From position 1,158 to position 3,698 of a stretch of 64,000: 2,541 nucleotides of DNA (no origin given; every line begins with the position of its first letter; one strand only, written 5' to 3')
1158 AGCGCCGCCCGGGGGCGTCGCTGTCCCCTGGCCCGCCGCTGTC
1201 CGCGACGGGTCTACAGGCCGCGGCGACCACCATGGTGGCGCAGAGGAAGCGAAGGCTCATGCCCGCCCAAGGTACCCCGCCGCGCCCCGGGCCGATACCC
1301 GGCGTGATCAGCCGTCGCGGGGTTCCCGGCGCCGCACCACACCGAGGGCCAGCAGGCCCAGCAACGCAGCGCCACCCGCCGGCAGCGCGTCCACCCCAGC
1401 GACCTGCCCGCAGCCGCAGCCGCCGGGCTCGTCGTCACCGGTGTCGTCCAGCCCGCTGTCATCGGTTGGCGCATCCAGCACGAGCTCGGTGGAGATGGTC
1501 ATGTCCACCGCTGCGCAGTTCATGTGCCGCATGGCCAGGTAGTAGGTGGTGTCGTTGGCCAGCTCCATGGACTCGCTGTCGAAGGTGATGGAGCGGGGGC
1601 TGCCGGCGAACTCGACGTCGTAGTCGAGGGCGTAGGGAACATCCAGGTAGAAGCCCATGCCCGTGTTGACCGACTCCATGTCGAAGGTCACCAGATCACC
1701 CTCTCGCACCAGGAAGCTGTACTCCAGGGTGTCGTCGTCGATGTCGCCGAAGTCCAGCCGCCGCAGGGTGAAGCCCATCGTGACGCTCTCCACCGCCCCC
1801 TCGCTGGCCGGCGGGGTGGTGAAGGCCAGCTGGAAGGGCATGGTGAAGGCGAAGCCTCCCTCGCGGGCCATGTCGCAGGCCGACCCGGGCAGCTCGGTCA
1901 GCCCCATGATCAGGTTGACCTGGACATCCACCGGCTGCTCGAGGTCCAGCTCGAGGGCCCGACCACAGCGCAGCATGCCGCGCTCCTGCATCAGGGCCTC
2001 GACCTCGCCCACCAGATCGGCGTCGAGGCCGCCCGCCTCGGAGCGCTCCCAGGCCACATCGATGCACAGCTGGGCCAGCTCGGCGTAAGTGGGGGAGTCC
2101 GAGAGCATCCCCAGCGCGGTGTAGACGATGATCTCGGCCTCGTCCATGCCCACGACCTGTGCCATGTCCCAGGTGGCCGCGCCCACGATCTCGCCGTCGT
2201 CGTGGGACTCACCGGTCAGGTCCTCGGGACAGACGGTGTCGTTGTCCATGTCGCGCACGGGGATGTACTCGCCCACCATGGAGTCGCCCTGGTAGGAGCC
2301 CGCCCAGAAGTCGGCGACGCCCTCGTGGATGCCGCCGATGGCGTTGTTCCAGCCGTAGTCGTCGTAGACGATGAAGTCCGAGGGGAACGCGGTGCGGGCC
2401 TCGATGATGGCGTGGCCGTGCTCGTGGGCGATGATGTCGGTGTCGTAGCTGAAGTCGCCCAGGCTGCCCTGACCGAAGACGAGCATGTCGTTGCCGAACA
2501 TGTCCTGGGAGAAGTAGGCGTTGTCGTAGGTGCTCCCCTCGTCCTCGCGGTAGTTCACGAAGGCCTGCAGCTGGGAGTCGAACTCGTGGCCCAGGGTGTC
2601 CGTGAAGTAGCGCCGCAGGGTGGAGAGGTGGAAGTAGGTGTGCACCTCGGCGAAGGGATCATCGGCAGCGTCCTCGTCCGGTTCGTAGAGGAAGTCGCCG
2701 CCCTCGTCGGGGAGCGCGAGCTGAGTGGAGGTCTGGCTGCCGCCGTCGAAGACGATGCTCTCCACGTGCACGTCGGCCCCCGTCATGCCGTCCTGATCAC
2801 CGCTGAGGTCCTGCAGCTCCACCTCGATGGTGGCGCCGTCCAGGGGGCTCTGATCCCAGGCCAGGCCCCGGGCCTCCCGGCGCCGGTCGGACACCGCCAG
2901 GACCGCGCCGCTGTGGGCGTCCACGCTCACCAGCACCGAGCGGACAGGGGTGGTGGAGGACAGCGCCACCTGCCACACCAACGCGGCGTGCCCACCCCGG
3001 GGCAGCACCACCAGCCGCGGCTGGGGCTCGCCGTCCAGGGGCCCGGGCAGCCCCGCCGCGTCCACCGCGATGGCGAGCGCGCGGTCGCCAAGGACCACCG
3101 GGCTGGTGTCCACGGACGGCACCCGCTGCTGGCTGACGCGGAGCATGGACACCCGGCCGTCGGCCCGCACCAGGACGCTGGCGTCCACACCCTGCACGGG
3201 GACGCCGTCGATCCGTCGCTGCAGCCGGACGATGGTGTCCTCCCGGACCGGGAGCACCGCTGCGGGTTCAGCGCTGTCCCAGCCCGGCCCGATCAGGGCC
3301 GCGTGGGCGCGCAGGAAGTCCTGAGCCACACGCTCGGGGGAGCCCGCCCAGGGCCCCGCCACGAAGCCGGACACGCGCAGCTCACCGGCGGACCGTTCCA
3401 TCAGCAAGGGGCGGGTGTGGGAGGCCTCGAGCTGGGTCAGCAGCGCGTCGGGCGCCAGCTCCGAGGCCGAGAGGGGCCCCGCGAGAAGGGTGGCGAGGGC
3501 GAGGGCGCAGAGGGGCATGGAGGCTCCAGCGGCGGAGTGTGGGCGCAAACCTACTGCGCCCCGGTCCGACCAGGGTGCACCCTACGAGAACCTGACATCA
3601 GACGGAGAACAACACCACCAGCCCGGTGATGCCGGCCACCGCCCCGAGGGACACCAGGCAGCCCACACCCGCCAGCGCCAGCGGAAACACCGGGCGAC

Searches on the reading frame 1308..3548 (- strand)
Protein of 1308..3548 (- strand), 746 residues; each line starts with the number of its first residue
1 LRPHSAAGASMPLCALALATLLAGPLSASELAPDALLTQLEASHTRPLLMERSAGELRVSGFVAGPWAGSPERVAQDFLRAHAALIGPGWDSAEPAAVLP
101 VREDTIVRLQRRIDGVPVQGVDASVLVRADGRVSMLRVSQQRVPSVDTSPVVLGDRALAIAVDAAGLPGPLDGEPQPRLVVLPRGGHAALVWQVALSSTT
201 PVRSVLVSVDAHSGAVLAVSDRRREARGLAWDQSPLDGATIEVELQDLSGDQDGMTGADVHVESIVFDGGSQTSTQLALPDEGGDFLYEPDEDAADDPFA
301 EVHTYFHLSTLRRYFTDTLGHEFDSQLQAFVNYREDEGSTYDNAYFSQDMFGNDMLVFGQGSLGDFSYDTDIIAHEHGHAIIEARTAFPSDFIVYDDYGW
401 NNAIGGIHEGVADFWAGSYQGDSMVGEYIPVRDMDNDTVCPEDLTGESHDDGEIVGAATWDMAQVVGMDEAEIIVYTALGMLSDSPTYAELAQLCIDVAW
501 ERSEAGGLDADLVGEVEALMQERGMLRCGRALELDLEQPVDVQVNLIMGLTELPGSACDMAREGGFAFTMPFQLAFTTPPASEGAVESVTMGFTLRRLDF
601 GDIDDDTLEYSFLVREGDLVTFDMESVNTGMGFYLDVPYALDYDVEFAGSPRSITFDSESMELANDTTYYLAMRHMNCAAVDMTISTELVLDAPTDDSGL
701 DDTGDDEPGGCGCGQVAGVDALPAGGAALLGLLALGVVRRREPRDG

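Call 68: search_protein_families(library=pfam, proteins=[window:1308-3548:-], max_evalue=0.00001)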
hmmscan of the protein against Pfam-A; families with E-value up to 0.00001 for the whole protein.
window:1308-3548:- (746 aa): 1 family
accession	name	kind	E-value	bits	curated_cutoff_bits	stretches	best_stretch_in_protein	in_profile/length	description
PF01447.24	Peptidase_M4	-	3.7e-06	27.9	22.4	1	300-383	64-145/145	Thermolysin metallopeptidase, catalytic domain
